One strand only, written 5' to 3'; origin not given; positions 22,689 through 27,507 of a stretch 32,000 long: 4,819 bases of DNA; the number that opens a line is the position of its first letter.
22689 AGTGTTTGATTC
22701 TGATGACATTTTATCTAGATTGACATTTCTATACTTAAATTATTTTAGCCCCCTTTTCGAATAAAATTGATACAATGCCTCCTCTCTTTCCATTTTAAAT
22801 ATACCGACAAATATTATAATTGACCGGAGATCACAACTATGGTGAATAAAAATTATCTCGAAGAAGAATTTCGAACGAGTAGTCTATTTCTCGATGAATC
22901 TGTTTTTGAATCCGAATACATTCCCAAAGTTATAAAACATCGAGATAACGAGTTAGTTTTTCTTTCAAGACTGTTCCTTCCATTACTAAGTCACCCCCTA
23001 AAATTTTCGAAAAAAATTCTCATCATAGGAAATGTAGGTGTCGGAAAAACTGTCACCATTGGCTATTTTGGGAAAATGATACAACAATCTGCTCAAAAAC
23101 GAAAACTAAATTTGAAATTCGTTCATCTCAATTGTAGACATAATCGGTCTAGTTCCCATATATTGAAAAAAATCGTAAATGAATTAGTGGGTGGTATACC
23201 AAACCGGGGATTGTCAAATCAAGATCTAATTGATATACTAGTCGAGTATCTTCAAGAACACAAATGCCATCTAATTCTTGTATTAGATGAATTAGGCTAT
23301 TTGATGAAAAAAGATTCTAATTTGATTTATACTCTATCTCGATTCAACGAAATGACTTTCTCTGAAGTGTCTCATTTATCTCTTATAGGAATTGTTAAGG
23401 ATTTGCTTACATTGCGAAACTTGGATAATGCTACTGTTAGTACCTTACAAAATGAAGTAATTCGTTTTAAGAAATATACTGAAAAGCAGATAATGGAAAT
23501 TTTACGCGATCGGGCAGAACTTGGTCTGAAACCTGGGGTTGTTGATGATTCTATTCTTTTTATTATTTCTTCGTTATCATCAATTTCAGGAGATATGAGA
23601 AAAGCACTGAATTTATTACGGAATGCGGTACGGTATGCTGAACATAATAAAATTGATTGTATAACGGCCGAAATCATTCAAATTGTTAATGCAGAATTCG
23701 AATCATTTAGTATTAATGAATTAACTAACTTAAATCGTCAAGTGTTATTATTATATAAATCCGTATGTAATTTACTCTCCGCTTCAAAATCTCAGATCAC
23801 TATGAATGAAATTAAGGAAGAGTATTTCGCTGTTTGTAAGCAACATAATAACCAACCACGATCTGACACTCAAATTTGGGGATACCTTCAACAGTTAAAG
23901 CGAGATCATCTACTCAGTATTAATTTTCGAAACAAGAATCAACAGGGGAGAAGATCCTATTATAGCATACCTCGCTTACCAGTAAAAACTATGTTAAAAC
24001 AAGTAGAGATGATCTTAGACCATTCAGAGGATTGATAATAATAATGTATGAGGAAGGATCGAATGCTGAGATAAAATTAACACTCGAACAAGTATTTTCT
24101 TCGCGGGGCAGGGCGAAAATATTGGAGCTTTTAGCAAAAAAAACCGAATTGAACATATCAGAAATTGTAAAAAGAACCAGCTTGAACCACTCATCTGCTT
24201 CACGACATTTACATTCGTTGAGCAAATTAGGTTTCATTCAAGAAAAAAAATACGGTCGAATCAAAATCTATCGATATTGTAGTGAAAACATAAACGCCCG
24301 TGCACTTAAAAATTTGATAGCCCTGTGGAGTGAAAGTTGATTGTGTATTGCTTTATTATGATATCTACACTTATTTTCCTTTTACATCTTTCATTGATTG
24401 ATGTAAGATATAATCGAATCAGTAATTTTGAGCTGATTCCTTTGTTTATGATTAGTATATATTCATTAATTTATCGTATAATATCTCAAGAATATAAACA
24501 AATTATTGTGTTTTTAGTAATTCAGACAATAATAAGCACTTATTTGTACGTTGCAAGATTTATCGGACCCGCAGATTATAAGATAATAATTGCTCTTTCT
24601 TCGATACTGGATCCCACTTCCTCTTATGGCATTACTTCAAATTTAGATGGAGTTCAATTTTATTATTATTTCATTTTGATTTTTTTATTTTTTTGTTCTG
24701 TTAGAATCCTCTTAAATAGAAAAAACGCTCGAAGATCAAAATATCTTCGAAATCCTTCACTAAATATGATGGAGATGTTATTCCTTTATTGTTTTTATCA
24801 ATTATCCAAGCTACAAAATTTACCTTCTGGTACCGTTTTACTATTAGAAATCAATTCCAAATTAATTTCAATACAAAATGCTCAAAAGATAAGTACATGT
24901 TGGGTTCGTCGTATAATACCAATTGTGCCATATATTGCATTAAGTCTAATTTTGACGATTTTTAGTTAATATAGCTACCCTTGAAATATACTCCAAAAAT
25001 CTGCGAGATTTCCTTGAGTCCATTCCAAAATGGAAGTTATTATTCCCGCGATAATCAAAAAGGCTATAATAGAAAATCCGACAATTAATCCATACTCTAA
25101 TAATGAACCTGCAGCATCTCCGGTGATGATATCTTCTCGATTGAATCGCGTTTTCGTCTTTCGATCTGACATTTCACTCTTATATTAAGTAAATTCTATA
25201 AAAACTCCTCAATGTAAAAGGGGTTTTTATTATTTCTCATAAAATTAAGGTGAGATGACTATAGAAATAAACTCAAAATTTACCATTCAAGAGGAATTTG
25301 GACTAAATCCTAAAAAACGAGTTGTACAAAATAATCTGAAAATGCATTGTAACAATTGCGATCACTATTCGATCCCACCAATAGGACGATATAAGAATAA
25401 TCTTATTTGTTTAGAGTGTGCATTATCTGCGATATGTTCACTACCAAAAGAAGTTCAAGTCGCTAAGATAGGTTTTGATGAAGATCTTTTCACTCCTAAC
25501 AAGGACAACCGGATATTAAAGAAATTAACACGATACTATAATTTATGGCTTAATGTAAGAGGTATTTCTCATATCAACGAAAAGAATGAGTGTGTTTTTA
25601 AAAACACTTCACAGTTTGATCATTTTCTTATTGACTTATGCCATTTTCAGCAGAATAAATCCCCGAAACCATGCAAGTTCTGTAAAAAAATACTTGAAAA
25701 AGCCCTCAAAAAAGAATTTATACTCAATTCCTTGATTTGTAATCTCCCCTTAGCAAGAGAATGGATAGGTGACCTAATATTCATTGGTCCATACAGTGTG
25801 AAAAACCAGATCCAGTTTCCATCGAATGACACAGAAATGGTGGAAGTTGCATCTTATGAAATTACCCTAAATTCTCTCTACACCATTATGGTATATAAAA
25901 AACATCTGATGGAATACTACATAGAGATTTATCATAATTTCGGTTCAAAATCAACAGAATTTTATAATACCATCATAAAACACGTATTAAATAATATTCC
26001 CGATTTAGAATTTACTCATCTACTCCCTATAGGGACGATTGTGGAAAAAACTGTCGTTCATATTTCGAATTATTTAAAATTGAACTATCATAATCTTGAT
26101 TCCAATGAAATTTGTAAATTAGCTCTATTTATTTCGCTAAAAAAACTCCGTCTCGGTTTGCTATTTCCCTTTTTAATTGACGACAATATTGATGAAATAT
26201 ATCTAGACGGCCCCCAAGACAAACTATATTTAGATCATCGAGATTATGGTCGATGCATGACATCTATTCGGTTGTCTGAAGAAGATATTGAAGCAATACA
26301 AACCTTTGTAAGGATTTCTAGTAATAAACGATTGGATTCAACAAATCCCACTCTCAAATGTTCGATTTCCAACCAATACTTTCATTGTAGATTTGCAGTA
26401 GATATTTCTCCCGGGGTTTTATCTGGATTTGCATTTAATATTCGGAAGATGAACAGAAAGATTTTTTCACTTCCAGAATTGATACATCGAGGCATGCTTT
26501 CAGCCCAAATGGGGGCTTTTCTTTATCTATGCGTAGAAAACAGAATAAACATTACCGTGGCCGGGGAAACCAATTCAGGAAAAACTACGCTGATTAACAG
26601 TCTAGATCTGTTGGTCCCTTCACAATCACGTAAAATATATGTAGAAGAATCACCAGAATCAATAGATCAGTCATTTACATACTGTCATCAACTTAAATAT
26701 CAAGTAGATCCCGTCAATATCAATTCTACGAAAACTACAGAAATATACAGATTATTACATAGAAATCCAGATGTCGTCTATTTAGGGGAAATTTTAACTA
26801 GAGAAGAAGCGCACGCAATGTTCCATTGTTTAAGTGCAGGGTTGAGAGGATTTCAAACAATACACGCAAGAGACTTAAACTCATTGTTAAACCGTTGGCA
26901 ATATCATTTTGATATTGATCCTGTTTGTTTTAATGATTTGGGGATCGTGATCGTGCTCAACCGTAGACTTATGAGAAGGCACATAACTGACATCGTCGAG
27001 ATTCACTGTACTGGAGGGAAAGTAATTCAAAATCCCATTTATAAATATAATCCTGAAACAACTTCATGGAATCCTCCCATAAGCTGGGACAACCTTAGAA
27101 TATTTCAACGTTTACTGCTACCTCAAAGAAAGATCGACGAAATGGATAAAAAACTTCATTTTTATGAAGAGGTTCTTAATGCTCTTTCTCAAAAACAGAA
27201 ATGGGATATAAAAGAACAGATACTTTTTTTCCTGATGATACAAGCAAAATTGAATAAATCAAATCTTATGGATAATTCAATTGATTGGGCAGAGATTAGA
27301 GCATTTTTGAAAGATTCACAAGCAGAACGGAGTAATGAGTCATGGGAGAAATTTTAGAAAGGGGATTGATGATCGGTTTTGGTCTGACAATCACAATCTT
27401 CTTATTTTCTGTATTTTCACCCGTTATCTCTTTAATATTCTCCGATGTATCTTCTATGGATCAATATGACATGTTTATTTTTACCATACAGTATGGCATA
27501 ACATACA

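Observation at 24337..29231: Compact Flp/Tad-like type IV pilus system in an Asgard-like archaeon, attached to the cdc6 operon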

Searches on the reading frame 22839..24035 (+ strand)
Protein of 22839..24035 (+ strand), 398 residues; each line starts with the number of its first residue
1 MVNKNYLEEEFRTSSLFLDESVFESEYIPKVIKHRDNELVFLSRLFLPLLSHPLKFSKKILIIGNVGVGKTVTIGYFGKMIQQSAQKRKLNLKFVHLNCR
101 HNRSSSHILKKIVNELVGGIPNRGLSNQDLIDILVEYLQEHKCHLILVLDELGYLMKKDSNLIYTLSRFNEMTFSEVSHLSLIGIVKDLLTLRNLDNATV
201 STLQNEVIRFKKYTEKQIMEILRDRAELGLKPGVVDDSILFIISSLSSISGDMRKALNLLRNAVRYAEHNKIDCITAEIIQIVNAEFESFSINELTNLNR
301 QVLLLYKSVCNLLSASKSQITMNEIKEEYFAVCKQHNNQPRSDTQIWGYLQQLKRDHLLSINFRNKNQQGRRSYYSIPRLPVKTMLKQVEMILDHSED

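Call 4: search_protein_families(library=pfam, proteins=[window:22839-24035:+], max_evalue=0.1)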
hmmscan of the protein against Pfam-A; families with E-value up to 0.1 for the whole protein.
window:22839-24035:+ (398 aa): 14 families
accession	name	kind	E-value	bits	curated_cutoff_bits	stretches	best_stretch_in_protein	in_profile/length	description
PF22703.2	Cdc6_lid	-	1.1e-13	51.3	27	1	220-280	2-63/68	Cdc6 AAA+ ATPase-type lid domain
PF09079.17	Cdc6_C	-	3.2e-12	46.7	25.1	1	295-377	3-86/96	CDC6, C terminal winged helix domain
PF13401.12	AAA_22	-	7.7e-12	46.1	27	1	60-173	8-111/130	AAA domain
PF22606.2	Cdc6-ORC-like_ATPase_lid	-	1.3e-06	28.6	27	1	213-268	1-57/60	Cdc6/ORC-like, ATPase lid domain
PF05621.17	TniB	-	1.3e-05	25.2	22.4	1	49-156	26-132/189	Bacterial TniB protein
PF13191.12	AAA_16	-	3.4e-05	24.8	32.6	1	35-172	5-161/167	AAA ATPase domain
PF00004.35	AAA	-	0.0037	18.1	21.2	1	60-159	1-73/131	ATPase family associated with various cellular activities (AAA)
PF16193.11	AAA_assoc_2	-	0.0068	17.1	34.3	1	250-281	20-52/81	AAA C-terminal domain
PF01637.24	ATPase_2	-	0.0072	16.6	33.2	1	60-224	23-193/225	ATPase domain predominantly from Archaea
PF12775.13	AAA_7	-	0.0079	16.2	25.8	1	50-91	26-68/181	P-loop containing dynein motor region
PF05997.17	Nop52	-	0.011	15.7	27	1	256-340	136-223/259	Nucleolar protein,Nop52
PF05729.18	NACHT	-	0.031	14.6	26.7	1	60-161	3-99/167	NACHT domain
PF25651.1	Baculo_P15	-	0.048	14.4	27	0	328-376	67-114/120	Baculovirus putative 15 kDa capsid protein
PF24883.2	NPHP3_N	-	0.085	13.5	24.8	0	60-121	25-84/164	Nephrocystin 3, N-terminal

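Call 5: search_protein_families(library=ncbifam, proteins=[window:22839-24035:+], max_evalue=0.1)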
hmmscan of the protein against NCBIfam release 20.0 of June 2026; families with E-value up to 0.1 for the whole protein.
window:22839-24035:+ (398 aa): 7 families
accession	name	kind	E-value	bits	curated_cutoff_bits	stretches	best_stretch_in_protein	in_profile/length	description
NF001623.0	PRK00411.1-1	equivalog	3.8e-77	259.7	311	1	3-390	4-400/411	ORC1-type DNA replication protein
TIGR02928.1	TIGR02928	subfamily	2.9e-74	250.2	181.3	1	16-376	1-365/366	orc1/cdc6 family replication initiation protein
NF001625.0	PRK00411.1-3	equivalog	4.7e-50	170.5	501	1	8-379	12-384/415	ORC1-type DNA replication protein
NF001624.0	PRK00411.1-2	subfamily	7.5e-44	150.1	354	1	15-374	12-358/374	ORC1-type DNA replication protein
NF001626.0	PRK00411.1-5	equivalog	2.7e-28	98.8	417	1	14-281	14-277/374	ORC1-type DNA replication protein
NF001679.0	PRK00440.1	equivalog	0.0014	17.8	303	1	207-293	156-233/322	replication factor C small subunit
NF038214.1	IS21_help_AAA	equivalog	0.066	12.9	200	0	57-84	90-118/232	IS21-like element helper ATPase IstB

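Call 115: search_solved_structures(query=window:22839-24035:+, max_evalue=0.00001)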
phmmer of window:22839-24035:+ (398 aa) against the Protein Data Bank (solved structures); distinct sequences matched with E-value up to 0.00001: 19.
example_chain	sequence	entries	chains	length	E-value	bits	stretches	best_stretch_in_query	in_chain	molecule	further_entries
1fnn_A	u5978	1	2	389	3.8e-38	134.8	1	16-387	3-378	CELL DIVISION CONTROL PROTEIN 6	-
2qby_A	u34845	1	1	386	2.9e-33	118.8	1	14-372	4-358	Cell division control protein 6 homolog 1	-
2v1u_A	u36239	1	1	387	9.6e-31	110.5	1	14-332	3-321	CELL DIVISION CONTROL PROTEIN 6 HOMOLOG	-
1w5s_A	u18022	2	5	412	4.4e-25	91.8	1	15-393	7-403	ORIGIN RECOGNITION COMPLEX SUBUNIT 2 ORC2 | ORC2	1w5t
8s0e_G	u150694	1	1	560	9.3e-18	67.8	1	58-269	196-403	Cell division control protein 6 homolog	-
8rwv_F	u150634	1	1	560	9.3e-18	67.8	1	58-269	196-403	Cell division control protein 6 homolog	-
2qby_B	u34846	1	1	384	7.2e-16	61.5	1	50-377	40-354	Cell division control protein 6 homolog 3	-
7jgr_G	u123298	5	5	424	2.3e-15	59.9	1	55-273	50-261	Cell division control protein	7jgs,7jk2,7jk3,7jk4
5uj7_A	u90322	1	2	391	3.5e-10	42.9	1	61-336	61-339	Origin recognition complex subunit 1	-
7jpo_A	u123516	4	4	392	3.5e-10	42.8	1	61-336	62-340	Origin recognition complex subunit 1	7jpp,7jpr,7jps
4xgc_A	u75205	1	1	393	5.5e-10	42.2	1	61-309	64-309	Origin recognition complex subunit 1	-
5ujm_A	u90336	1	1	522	7.6e-10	41.7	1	61-336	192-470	Origin recognition complex subunit 1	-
7jgr_A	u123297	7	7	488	9.8e-10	41.4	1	61-309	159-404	Origin recognition complex subunit 1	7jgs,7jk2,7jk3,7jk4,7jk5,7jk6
7ctf_A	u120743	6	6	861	2.3e-09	40.2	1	61-336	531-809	Origin recognition complex subunit 1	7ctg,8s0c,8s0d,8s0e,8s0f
8rwv_A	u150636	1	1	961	2.8e-09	39.9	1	61-336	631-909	Origin recognition complex subunit 1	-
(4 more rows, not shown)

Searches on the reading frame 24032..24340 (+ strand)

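Call 4: search_protein_families(library=pfam, proteins=[window:24032-24340:+], max_evalue=0.1)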
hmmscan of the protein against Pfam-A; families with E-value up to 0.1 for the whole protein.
window:24032-24340:+ (102 aa): 25 families
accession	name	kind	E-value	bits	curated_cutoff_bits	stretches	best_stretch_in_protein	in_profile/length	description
PF09339.16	HTH_IclR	-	1.5e-09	37.9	22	1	29-71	7-50/52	IclR helix-turn-helix domain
PF01022.26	HTH_5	-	1.2e-08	35.1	22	1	26-70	3-46/47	Bacterial regulatory protein, arsR family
PF01047.28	MarR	-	7.6e-06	26.2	24.6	1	26-70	4-48/59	MarR family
PF12802.13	MarR_2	-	1.2e-05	25.8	27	1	30-70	10-51/61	MarR family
PF12840.13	HTH_20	-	1.2e-05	25.6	27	1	27-69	6-48/51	Helix-turn-helix domain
PF01978.25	TrmB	-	1.4e-05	25.3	25.6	1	29-82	12-64/68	Sugar-specific transcriptional regulator TrmB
PF21248.3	SoFic-like_C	-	4.3e-05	24.1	27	1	14-80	9-71/76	Protein adenylyltransferase SoFic-like, C-terminal domain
PF14394.12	DUF4423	-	0.00015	22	30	1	21-94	17-94/165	Domain of unknown function (DUF4423)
PF25212.1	HVO_A0114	-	0.00024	21.3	27.6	1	18-78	16-75/84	HVO_A0114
PF13412.12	HTH_24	-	0.00045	20.2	21.9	1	29-70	7-48/48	Winged helix-turn-helix DNA-binding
PF14947.12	HTH_45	-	0.00064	20.1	25.5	1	29-73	10-53/77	Winged helix-turn-helix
PF13601.12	HTH_34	-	0.0016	19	27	1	27-73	2-48/80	Winged helix DNA-binding domain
PF08279.18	HTH_11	-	0.0016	18.7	25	1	28-68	3-44/55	HTH domain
PF08221.17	HTH_9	-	0.0019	18.7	23.4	1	28-70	16-58/62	RNA polymerase III subunit RPC82 helix-turn-helix domain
PF07106.19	TBPIP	-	0.002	18.4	22.8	1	43-80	23-59/62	TBPIP/Hop2 winged helix domain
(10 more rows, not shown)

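Call 5: search_protein_families(library=ncbifam, proteins=[window:24032-24340:+], max_evalue=0.1)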
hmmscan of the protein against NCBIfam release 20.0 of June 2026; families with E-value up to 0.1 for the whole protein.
window:24032-24340:+ (102 aa): 24 families
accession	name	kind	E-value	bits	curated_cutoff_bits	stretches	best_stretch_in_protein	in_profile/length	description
NF033788.1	HTH_metalloreg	subfamily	8.8e-13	47.9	55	1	21-87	7-73/77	metalloregulator ArsR/SmtB family transcription factor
NF033789.1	repress_SdpR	subfamily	8.8e-08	32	100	1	23-81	6-63/79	autorepressor SdpR family transcription factor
NF053755.1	MsvR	equivalog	2.1e-07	30.9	220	1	21-87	9-77/236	transcriptional factor MsvR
NF053606.1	Sta1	subfamily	6.9e-06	26.1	80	1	28-84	23-83/100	Sta1 family transcriptional regulator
TIGR01884.1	cas_HTH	subfamily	2e-05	24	60.2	1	9-80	126-196/202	CRISPR-associated CARF protein Csa3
NF040939.2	trans_reg_lrs14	equivalog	3.2e-05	23.9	90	1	28-81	24-82/103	Lrs14 family HTH-type transcriptional regulator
NF007528.0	PRK10141.1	subfamily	4.4e-05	23.3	97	1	16-93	7-83/117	metalloregulator ArsR/SmtB family transcription factor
TIGR02431.1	pcaR_pcaU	subfamily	5.2e-05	22.7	284.75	1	25-72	10-57/248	beta-ketoadipate pathway transcriptional regulators, PcaR/PcaU/PobR family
NF053610.1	Sso10a_fam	subfamily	5.4e-05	23.1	60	1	28-73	8-51/64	Sso10a family chromatin protein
NF041413.1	ArsR_Rv2640c_fam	equivalog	6e-05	23.4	155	1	13-89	31-108/118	Rv2640c family ArsR-like transcriptional regulator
NF011671.1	PRK15090.1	equivalog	0.00051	19.3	275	1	28-78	17-68/256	DNA-binding transcriptional regulator KdgR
NF053756.1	MreA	equivalog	0.00076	19.3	100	1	12-73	4-65/110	MreA family transcriptional regulator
NF047906.1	CdPbTransRegCmtR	equivalog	0.001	18.9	150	1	21-97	17-91/104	Cd(II)/Pb(II)-sensing metalloregulatory transcriptional regulator CmtR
NF045644.1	TransRegBhcR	equivalog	0.0013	18.1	350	1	28-72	29-73/267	HTH-type transcriptional regulator BhcR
NF046030.1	ProtAdlyltaseSoFic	equivalog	0.0018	17.3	550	1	10-80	280-346/361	protein adenylyltransferase Fic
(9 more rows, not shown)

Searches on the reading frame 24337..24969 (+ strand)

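Call 4: search_protein_families(library=pfam, proteins=[window:24337-24969:+], max_evalue=0.1)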
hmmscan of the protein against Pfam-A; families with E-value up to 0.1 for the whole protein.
window:24337-24969:+ (210 aa): 1 family
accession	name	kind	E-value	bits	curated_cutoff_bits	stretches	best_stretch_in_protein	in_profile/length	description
PF01478.23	Peptidase_A24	-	5.7e-09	36.8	26.5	1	11-118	3-97/104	Type IV leader peptidase family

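Call 5: search_protein_families(library=ncbifam, proteins=[window:24337-24969:+], max_evalue=0.1)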
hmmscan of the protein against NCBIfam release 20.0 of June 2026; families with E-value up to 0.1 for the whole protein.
window:24337-24969:+ (210 aa): 0 families

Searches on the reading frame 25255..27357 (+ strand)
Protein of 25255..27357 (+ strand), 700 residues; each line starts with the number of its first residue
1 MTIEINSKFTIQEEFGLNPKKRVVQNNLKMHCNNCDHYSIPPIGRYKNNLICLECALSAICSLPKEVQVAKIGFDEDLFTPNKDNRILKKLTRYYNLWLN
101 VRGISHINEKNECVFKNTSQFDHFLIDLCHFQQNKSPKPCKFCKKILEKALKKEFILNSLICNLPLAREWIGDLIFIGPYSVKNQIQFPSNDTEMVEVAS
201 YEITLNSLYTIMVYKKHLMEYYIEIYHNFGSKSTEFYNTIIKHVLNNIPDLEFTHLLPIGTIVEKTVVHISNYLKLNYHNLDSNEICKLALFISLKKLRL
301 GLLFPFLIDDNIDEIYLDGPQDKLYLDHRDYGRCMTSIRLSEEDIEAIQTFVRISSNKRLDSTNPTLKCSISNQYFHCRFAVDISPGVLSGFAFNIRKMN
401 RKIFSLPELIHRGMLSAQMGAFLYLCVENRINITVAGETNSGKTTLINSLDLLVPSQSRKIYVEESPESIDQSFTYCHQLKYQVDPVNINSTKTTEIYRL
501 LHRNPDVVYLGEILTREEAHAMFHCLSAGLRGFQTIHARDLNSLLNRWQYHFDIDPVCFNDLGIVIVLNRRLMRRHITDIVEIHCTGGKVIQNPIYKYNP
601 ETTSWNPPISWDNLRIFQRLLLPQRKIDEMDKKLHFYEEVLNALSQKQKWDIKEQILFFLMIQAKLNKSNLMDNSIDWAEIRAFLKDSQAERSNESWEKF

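Call 4: search_protein_families(library=pfam, proteins=[window:25255-27357:+], max_evalue=0.1)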
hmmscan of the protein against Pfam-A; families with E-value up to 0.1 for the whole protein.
window:25255-27357:+ (700 aa): 5 families
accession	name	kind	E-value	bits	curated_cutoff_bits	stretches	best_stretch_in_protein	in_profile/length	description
PF00437.27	T2SSE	-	8.8e-17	61.2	24.9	1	382-549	96-256/370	Type II/IV secretion system protein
PF04947.19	Pox_VLTF3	-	6.4e-05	23.2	25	1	631-694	8-69/168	Poxvirus Late Transcription Factor VLTF3 like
PF13401.12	AAA_22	-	0.0047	17.7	27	1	432-522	7-96/130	AAA domain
PF01926.29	MMR_HSR1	-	0.063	13.8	21.9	0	433-450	2-19/113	50S ribosome-binding GTPase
PF13555.12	AAA_29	-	0.08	13.1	27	0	432-458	24-51/61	P-loop containing region of AAA domain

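Call 5: search_protein_families(library=ncbifam, proteins=[window:25255-27357:+], max_evalue=0.1)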
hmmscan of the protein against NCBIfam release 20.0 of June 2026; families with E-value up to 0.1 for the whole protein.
window:25255-27357:+ (700 aa): 23 families
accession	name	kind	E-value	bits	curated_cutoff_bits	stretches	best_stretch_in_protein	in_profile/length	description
NF058587.1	archaellum_moto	equivalog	2e-28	99.5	550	1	237-602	92-455/527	archaellum flagellar ATPase motor FlaI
TIGR03819.1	heli_sec_ATPase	hypoth_equivalog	7.8e-21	74.6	373.15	1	293-543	45-292/340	TadA family conjugal transfer-associated ATPase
TIGR02788.1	VirB11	equivalog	9.5e-21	74.1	249.95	2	418-542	132-256/308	P-type DNA transfer ATPase VirB11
TIGR02782.1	TrbB_P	equivalog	6.1e-20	71.7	304.55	1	305-584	16-294/303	P-type conjugative transfer ATPase TrbB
NF010469.0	PRK13894.1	subfamily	6.1e-17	61.9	508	1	306-584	30-308/320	conjugal transfer ATPase TrbB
NF053672.1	bindosome_BasE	exception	7.4e-15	54.7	1000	1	285-582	124-429/512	bindosome assembly system ATPase subunit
NF010407.0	PRK13833.1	subfamily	6.7e-11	42.2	499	1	309-549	28-260/323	conjugal transfer protein TrbB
NF010475.0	PRK13900.1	equivalog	1.3e-09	37.7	389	1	416-538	146-269/333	type IV secretion system ATPase VirB11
NF041000.1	ATPase_ComGA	equivalog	8.9e-09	34.7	300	1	427-549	125-243/267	competence type IV pilus ATPase ComGA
NF053534.1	T4PilAsmATPsTfpB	equivalog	5.5e-08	31.7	850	1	430-576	336-475/584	type IV pilus assembly ATPase TfpB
NF010425.0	PRK13851.1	equivalog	6.4e-07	28.6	461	1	410-537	142-269/344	type IV secretion system protein VirB11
TIGR02533.1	type_II_gspE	equivalog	2.5e-06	26.4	630.25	1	410-579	223-385/486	type II secretion system ATPase GspE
TIGR01420.1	pilT_fam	subfamily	8.2e-05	22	319.1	1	379-548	79-239/343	PilT/PilU family type 4a pilus ATPase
TIGR02858.1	spore_III_AA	equivalog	0.00032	20.1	281.3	1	404-555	86-247/272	stage III sporulation protein AA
TIGR02525.1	plasmid_TraJ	equivalog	0.0011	18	368.3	1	435-543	154-264/372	plasmid transfer ATPase TraJ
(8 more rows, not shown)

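Call 31: search_solved_structures(query=window:25255-27357:+, max_evalue=0.001)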
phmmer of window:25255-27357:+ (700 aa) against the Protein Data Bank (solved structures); distinct sequences matched with E-value up to 0.001: 13.
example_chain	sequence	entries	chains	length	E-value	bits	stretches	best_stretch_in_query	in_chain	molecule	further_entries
2oap_1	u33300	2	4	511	1.4e-27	99.7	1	291-602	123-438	Type II secretion system protein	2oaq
4ii7_A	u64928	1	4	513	7.2e-22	80.8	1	296-599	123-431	FlaI ATPase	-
4ihq_A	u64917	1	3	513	4.4e-21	78.2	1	296-599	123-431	FlaI ATPase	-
8rkd_E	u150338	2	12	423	3.7e-10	42.1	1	298-548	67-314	Pilus assembly ATPase CpaF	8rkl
8rjf_A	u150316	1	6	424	3.7e-10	42.1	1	298-548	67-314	Pilus assembly ATPase CpaF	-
9e24_A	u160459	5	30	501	5.3e-10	41.5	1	297-548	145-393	CpaF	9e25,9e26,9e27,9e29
6bge_A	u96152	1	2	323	4.7e-06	28.5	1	432-539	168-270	VirB11-like protein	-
1g6o_A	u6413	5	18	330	4.9e-06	28.4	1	432-539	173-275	CAG-ALPHA | virB11 homolog | Cag-alfa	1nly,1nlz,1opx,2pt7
6gef_A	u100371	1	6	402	1.2e-05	27.2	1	359-553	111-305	Type IV secretion system protein DotB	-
2gza_A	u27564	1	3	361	2.6e-05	26.1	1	389-533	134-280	Type IV secretion system protein VirB11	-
2eyu_A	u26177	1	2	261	0.00054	21.7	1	423-547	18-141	twitching motility protein PilT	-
2gsz_A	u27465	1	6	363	0.00057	21.6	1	421-547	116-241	twitching motility protein PilT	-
2ewv_A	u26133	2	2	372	0.00062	21.5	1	421-547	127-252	twitching motility protein PilT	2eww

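Call 47: find_homologous_proteins(query=window:25255-27357:+, region=290-610, max_evalue=1e-10)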
Query window:25255-27357:+, residues 290-610 (321 aa): 312 proteins with E <= 1e-10 among 2887 candidates; the best 120 are listed. Only proteins of 385 to 1225 residues were searched: fused or split forms outside these lengths cannot appear, so this answer is no evidence that the protein stands alone or is whole; lengths 'longer' or 'shorter' looks for them.
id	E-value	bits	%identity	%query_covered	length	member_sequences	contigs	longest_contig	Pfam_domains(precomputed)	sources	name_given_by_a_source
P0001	4.8e-216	734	100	100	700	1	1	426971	PF00437.27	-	-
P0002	2.4e-145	502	68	99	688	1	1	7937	PF00437.27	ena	-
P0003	4.4e-139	481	66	99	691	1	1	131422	PF00437.27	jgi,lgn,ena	-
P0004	3.6e-135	468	64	99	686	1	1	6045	PF00437.27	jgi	jgi:flagellar protein FlaI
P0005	1.8e-132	459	62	100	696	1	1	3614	PF00437.27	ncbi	-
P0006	1.9e-120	420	58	98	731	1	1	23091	PF00437.27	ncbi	-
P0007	2.7e-118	413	58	98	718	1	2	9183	PF00437.27,PF27713.1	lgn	-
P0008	4.8e-116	406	56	98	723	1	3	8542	PF00437.27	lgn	-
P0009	1.3e-115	404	56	98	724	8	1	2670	PF00437.27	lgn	-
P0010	4.1e-113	396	54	99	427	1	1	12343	PF00437.27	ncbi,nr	ncbi:MAG: hypothetical protein GF364_07785, partial [Candidatus Lokiarchaeota archaeon]|nr:hypotheti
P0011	1.0e-109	385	56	98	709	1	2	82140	PF00437.27,PF27713.1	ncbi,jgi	ncbi:MAG: ATPase, T2SS/T4P/T4SS family [Promethearchaeota archaeon]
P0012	1.0e-106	375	55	98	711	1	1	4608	PF00437.27,PF27713.1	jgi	-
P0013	2.2e-105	371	51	100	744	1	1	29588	PF00437.27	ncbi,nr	ncbi:MAG: hypothetical protein GF317_01370 [Candidatus Lokiarchaeota archaeon]|nr:hypothetical prote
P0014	3.7e-103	363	52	98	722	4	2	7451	PF00437.27,PF27713.1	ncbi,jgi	ncbi:MAG: ATPase, T2SS/T4P/T4SS family [Promethearchaeota archaeon]|jgi:Flp pilus assembly CpaF fami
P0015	4.7e-103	363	51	100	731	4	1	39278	PF00437.27,PF27713.1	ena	-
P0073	4.8e-98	346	50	98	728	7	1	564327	PF00437.27,PF27713.1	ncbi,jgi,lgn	-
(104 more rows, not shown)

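Call 48: search_protein_families(library=pfam, proteins=[P0011, P0073], max_evalue=0.01)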
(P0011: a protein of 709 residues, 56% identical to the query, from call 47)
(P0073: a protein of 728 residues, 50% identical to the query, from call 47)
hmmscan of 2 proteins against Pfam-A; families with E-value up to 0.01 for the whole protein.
P0011 (709 aa): 2 families
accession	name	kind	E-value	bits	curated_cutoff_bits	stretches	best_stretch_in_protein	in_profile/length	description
PF00437.27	T2SSE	-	1.7e-15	57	24.9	1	381-565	82-254/370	Type II/IV secretion system protein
PF13401.12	AAA_22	-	0.003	18.3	27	0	445-510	5-52/130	AAA domain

P0073 (728 aa): 2 families
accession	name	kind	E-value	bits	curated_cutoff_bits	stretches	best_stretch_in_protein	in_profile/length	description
PF00437.27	T2SSE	-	5.7e-17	61.9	24.9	1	338-584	26-262/370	Type II/IV secretion system protein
PF13401.12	AAA_22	-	0.00041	21.1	27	1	457-541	8-93/130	AAA domain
